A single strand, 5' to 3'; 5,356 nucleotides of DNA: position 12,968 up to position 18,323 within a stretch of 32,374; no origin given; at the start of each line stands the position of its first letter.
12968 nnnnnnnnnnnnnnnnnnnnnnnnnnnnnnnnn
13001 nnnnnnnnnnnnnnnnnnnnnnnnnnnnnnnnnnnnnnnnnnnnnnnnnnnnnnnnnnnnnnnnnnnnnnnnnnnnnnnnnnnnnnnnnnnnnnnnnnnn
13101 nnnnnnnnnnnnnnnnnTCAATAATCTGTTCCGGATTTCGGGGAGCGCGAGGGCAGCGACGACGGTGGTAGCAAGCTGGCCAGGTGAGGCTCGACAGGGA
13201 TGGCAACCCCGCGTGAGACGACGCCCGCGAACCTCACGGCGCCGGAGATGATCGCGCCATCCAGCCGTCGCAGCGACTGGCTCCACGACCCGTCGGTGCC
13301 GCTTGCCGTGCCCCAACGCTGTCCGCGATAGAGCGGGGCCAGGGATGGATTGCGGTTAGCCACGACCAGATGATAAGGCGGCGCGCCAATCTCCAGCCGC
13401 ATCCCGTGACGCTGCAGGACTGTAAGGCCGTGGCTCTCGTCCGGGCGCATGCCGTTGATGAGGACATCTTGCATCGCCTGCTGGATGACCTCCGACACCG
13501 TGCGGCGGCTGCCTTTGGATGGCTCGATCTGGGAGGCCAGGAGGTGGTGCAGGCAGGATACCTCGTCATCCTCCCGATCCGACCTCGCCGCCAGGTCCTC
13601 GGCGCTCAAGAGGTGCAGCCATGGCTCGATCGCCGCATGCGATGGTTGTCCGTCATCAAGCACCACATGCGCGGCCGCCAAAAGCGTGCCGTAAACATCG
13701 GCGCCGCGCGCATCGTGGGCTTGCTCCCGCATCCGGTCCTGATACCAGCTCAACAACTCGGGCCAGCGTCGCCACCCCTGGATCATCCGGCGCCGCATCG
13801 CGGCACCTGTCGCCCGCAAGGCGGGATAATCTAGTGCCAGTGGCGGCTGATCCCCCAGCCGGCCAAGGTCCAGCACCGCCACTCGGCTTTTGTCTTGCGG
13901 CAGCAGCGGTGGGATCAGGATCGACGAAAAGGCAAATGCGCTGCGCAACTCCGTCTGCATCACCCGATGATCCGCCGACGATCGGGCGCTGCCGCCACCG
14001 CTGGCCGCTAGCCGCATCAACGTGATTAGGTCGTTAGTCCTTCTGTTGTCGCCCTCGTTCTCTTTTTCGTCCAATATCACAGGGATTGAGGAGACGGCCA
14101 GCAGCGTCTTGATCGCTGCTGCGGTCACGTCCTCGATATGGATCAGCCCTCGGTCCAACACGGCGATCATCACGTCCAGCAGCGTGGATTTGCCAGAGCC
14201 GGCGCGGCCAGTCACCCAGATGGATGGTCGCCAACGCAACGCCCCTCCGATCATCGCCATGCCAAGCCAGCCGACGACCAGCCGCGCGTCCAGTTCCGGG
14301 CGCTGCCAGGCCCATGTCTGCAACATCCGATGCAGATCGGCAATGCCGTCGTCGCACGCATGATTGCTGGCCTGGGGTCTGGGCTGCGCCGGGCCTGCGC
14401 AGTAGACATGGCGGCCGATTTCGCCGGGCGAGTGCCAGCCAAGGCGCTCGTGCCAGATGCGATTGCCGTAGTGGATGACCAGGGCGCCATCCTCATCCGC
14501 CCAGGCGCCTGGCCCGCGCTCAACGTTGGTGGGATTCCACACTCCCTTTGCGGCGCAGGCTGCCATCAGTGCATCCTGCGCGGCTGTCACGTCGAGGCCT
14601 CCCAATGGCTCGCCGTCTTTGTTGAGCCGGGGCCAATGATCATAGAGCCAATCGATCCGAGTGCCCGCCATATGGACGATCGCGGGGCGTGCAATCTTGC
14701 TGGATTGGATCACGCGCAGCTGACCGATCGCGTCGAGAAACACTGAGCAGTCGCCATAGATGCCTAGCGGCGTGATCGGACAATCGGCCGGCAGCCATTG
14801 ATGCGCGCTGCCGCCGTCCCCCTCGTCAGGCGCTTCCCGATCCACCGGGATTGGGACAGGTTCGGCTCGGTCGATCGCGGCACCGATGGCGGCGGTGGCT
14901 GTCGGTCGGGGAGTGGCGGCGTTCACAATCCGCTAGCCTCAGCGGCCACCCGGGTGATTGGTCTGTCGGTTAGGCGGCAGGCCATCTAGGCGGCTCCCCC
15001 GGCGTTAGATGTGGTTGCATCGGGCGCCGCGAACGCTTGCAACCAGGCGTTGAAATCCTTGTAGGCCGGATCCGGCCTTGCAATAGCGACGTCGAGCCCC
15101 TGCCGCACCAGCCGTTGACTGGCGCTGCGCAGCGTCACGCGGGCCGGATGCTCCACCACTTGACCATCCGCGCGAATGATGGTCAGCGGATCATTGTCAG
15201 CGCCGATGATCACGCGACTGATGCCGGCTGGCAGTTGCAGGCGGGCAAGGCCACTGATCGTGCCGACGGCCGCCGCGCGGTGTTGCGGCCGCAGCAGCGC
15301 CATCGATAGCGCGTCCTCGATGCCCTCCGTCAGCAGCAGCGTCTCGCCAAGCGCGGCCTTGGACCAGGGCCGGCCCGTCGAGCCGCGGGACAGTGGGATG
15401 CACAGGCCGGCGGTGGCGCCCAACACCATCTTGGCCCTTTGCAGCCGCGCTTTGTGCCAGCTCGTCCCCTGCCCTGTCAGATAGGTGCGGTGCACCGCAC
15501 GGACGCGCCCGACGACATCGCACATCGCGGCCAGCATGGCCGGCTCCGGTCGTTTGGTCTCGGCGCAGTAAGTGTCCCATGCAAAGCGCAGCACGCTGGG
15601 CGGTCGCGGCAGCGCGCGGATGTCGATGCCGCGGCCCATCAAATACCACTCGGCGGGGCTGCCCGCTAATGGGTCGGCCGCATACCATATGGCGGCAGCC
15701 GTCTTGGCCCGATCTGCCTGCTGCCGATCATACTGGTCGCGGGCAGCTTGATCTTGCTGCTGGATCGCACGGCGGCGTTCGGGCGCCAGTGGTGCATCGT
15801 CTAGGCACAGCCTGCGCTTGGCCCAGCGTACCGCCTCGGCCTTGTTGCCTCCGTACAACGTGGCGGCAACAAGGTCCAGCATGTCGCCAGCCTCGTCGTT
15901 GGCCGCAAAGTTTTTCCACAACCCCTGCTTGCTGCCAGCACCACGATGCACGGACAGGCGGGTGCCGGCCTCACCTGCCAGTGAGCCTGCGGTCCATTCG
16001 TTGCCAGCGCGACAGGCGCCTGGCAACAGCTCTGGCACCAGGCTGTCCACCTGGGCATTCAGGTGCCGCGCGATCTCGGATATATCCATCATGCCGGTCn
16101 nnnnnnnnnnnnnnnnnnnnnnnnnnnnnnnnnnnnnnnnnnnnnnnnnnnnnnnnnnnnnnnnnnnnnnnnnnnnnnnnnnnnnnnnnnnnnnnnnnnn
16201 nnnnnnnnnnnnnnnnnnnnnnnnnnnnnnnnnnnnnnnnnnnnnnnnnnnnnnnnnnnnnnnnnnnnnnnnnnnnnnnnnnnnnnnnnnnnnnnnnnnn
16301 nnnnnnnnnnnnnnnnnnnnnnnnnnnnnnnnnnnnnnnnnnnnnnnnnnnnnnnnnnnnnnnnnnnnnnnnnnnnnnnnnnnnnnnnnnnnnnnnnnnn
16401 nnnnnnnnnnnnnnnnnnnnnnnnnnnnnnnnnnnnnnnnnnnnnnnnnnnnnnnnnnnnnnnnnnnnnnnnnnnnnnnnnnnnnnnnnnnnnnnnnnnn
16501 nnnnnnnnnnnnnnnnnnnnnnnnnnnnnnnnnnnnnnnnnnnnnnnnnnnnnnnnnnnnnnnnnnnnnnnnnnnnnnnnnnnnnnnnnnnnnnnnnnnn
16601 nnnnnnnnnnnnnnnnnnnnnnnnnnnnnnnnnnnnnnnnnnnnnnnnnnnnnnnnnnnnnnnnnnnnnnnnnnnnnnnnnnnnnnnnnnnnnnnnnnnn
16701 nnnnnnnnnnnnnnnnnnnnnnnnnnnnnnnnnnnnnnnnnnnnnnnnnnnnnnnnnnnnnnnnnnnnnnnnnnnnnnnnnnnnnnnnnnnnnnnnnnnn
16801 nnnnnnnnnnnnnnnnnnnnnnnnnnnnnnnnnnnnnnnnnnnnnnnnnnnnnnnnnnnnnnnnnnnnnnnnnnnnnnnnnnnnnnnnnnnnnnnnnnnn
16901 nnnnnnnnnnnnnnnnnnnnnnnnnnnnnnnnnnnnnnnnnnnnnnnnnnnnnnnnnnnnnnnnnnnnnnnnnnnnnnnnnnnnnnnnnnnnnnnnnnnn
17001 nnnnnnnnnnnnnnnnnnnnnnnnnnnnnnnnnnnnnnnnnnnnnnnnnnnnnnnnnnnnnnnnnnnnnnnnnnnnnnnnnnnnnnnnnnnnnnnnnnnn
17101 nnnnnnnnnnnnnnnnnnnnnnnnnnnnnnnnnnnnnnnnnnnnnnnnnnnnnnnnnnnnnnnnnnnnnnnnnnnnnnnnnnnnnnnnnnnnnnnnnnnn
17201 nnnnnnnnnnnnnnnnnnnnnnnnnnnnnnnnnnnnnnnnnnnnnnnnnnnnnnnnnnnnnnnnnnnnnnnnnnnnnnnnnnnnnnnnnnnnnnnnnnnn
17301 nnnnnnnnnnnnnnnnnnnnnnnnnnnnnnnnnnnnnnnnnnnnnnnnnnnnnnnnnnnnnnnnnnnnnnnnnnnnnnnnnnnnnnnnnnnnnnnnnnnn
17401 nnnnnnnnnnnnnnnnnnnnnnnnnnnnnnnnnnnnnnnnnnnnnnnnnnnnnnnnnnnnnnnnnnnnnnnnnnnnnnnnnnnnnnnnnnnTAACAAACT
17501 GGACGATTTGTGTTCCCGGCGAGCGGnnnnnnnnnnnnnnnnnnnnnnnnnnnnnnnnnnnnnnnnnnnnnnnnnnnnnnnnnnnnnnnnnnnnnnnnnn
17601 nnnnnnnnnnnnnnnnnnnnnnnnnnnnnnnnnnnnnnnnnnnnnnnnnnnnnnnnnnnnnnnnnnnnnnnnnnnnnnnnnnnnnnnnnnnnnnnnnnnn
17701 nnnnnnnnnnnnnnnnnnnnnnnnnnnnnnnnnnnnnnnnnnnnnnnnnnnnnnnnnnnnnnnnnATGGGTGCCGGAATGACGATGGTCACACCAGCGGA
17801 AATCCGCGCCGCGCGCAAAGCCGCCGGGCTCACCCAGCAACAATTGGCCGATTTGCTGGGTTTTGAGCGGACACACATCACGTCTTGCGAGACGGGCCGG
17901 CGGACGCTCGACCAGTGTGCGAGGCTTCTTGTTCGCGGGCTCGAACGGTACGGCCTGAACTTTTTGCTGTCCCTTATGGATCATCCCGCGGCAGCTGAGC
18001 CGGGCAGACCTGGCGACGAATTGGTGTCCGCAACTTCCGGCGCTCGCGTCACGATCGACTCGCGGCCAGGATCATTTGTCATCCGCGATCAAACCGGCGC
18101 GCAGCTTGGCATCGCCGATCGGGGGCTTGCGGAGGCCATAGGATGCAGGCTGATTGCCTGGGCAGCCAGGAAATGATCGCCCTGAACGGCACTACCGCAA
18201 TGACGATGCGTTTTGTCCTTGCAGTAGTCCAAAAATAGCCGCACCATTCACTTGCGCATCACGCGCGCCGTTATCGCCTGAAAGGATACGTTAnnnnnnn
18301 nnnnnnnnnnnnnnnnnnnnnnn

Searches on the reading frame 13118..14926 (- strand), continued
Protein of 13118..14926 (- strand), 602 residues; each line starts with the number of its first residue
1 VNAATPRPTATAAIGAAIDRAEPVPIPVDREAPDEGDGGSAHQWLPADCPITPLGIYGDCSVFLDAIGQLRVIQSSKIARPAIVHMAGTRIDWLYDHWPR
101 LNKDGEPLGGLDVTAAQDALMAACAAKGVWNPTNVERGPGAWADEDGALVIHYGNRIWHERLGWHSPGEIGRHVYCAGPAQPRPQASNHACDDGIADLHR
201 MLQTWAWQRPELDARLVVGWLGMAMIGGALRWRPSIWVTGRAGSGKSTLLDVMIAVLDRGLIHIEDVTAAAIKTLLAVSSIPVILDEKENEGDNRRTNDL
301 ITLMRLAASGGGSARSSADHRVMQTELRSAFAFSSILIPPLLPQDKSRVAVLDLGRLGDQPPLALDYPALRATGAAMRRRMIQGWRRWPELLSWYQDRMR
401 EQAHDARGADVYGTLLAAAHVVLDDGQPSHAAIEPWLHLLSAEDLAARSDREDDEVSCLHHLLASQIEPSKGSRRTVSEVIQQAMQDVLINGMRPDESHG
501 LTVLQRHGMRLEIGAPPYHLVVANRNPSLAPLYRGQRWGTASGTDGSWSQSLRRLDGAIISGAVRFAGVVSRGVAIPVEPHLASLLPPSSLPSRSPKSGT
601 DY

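Call 73: search_protein_families(library=pfam, proteins=[L004:1704-3020:+, L004:3117-3995:+, L004:6613-7101:+, L004:7172-7690:-, L004:7900-8457:+, L004:8527-9846:+, L004:10006-10617:-, L004:10715-11599:-, L004:185-874:+], max_evalue=0.001)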
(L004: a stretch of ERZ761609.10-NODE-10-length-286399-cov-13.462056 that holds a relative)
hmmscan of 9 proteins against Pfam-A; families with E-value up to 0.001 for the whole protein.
L004:1704-3020:+ (439 aa): 4 families
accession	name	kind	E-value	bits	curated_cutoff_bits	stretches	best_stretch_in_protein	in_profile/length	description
PF22022.2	Phage_int_M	-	1.2e-36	125.3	27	1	132-227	1-96/96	Phage integrase central domain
PF13356.12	Arm-DNA-bind_3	-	1.3e-29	102.5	27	1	35-119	1-82/83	Arm DNA-binding domain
PF00589.27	Phage_integrase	-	4.8e-20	72.5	27.1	1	239-404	3-168/172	Phage integrase family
PF14659.12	Phage_int_SAM_3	-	1.8e-05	25.3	22.6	1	131-182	1-52/58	Phage integrase, N-terminal SAM-like domain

L004:3117-3995:+ (293 aa): 0 families

L004:6613-7101:+ (163 aa): 0 families

L004:7172-7690:- (173 aa): 0 families

L004:7900-8457:+ (186 aa): 0 families

L004:8527-9846:+ (440 aa): 1 family
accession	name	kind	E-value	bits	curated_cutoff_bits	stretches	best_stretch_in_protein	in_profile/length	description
PF13385.13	Laminin_G_3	-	3.7e-25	89.3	27.6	1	276-432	1-150/151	Concanavalin A-like lectin/glucanases superfamily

L004:10006-10617:- (204 aa): 4 families
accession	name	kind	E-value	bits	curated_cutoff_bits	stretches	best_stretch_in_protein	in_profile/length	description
PF13405.12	EF-hand_6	-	6.5e-10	38.3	25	0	87-108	4-25/30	EF-hand domain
PF00036.39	EF-hand_1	-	2.6e-08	33.3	25.4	0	87-107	4-24/29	EF hand domain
PF13202.12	EF-hand_5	-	2.4e-07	30.4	25.9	0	87-107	3-23/25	EF hand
PF13499.12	EF-hand_7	-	3.2e-06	27.8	30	0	87-118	6-39/67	EF-hand domain pair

L004:10715-11599:- (295 aa): 1 family
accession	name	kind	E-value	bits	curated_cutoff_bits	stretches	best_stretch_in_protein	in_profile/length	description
PF00815.25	Histidinol_dh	-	1.6e-107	360.5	27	1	2-292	122-411/411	Histidinol dehydrogenase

L004:185-874:+ (230 aa): 1 family
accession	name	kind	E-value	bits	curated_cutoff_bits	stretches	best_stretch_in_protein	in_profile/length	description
PF00291.31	PALP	-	0.00063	19.6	35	1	4-175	24-195/295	Pyridoxal-phosphate dependent enzyme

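Call 89: get_annotated_region(hit=H2, flank=3500)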
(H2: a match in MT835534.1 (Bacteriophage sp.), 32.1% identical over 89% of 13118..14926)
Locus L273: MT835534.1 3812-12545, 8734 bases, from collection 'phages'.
description: UNVERIFIED: Bacteriophage sp. clone scaffold_117 genomic sequence.
organism: Bacteriophage sp. (NCBI taxid 38018)
taxonomy: Viruses
host: -; source: human fecal samples; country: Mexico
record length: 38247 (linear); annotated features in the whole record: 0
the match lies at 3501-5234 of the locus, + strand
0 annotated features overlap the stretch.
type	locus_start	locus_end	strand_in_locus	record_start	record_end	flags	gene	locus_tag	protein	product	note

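Call 90: get_annotated_region(hit=H3, flank=3500)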
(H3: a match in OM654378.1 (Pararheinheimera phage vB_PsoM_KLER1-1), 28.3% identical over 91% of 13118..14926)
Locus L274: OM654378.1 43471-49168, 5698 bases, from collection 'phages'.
description: Pararheinheimera phage vB_PsoM_KLER1-1, complete genome.
organism: Pararheinheimera phage vB_PsoM_KLER1-1 (NCBI taxid 2928863)
taxonomy: Viruses; Duplodnaviria; Heunggongvirae; Uroviricota; Caudoviricetes
host: Pararheinheimera soli strain KR2-1; source: water samples from gypsum karst lake Kirkilai; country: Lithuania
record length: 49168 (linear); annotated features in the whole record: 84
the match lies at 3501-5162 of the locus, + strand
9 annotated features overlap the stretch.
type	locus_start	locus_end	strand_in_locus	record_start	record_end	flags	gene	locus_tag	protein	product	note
CDS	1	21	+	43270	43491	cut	-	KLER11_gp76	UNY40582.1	hypothetical protein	-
CDS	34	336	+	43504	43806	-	-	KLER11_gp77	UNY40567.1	hypothetical protein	-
CDS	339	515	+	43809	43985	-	-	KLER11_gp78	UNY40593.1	hypothetical protein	-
CDS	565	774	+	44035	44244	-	-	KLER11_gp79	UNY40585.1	hypothetical protein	-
CDS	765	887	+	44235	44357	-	-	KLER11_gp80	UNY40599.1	hypothetical protein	-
CDS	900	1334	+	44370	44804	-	-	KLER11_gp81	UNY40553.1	hypothetical protein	DUF2591 domain-containing protein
CDS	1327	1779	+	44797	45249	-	-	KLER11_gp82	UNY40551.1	hypothetical protein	-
CDS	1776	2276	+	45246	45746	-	-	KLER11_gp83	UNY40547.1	methyltransferase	-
CDS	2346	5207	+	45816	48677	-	-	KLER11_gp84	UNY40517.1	DNA primase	-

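Call 91: get_annotated_region(hit=H1, flank=3500)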
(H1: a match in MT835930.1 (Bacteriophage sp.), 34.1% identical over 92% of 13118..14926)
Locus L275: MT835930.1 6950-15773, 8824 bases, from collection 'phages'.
description: UNVERIFIED: Bacteriophage sp. clone scaffold_979 genomic sequence.
organism: Bacteriophage sp. (NCBI taxid 38018)
taxonomy: Viruses
host: -; source: human fecal samples; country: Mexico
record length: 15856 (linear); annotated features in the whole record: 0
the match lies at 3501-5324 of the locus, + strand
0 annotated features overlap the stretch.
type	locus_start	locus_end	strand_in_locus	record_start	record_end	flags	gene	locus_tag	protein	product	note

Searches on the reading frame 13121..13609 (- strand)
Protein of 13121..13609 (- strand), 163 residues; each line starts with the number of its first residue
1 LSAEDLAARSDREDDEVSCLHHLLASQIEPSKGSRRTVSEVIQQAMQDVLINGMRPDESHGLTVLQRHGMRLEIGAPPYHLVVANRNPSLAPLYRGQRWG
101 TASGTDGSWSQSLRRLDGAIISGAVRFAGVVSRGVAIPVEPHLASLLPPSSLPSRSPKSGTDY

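Call 86: search_solved_structures(query=A4, max_evalue=10, show_alignments=2)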
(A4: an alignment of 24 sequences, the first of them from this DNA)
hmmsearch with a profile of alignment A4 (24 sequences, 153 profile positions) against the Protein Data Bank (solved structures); distinct sequences matched with E-value up to 10: 0.

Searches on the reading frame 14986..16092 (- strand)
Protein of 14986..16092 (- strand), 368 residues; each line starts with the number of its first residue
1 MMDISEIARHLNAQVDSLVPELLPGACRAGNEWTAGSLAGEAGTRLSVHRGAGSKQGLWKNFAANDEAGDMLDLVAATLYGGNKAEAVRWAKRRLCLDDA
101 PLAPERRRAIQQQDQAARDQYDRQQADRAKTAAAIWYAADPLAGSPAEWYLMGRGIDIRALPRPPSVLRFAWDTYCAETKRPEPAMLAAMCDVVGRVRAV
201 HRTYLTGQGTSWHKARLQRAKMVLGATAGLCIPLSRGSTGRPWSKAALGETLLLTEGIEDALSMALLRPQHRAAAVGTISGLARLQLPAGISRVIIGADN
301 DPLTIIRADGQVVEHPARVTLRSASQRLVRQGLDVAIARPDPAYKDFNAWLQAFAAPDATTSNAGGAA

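Call 8: search_protein_families(library=phrogs, proteins=[window:14986-16092:-], max_evalue=0.001)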
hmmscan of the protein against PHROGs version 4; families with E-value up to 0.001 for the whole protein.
window:14986-16092:- (368 aa): 2 families
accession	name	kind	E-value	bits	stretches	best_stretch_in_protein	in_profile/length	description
phrog_510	-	DNA, RNA and nucleotide metabolism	4.5e-35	122.5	1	23-353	35-347/667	DNA primase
phrog_2249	-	DNA, RNA and nucleotide metabolism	3.3e-06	27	1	41-305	36-265/802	DNA primase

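Call 9: search_protein_families(library=pfam, proteins=[window:14986-16092:-], max_evalue=0.01)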
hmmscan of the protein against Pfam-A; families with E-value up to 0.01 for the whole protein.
window:14986-16092:- (368 aa): 2 families
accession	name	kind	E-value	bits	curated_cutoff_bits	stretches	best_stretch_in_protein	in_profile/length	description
PF23639.1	DUF7146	-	7.6e-23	81.3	27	1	127-232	2-103/105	Domain of unknown function (DUF7146)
PF13362.12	Toprim_3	-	5.5e-09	36.8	27.2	1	252-353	2-91/95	Toprim domain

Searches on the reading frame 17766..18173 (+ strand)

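Call 77: search_protein_families(library=pfam, proteins=[window:17766-18173:+], max_evalue=0.001)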
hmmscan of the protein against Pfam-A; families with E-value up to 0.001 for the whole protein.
window:17766-18173:+ (136 aa): 3 families
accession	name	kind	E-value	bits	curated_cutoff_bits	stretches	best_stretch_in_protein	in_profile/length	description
PF13560.12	HTH_31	-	1.1e-08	35.7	27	1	11-48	4-41/64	Helix-turn-helix domain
PF01381.28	HTH_3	-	9.6e-07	29.2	23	1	13-49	1-37/55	Helix-turn-helix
PF12844.13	HTH_19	-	7.2e-05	23.1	30.2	1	13-65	4-54/64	Helix-turn-helix domain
